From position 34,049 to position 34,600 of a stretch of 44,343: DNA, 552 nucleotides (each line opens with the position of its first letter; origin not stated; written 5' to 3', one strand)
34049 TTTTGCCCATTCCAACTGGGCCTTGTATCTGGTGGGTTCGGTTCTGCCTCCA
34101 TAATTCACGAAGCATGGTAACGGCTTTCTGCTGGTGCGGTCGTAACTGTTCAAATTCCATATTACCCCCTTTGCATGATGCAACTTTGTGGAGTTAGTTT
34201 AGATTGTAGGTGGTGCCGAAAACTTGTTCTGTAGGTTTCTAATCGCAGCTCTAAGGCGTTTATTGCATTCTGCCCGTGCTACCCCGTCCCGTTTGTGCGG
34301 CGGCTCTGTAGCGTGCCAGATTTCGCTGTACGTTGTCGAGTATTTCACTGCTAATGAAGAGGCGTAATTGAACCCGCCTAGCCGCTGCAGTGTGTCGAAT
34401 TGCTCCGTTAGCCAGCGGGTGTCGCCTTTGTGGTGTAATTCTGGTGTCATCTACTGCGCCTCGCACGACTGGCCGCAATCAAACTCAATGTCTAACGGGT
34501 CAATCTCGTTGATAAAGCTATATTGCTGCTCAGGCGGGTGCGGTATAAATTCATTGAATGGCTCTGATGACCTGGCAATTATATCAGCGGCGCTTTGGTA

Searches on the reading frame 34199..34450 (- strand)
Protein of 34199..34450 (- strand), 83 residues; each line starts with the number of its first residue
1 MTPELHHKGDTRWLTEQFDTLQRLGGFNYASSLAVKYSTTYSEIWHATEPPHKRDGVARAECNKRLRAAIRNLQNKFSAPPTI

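Call 16: search_protein_families(library=pfam, proteins=[window:34199-34450:-], max_evalue=0.01)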
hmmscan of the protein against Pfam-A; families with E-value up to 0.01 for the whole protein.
window:34199-34450:- (83 aa): 0 families

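Call 32: search_protein_families(library=phrogs, proteins=[window:34199-34450:-], max_evalue=0.001)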
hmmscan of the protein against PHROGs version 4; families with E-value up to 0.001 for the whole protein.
window:34199-34450:- (83 aa): 1 family
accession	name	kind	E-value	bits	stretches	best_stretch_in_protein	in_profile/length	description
phrog_852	-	unknown function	2.3e-09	38.3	1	3-76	12-81/98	-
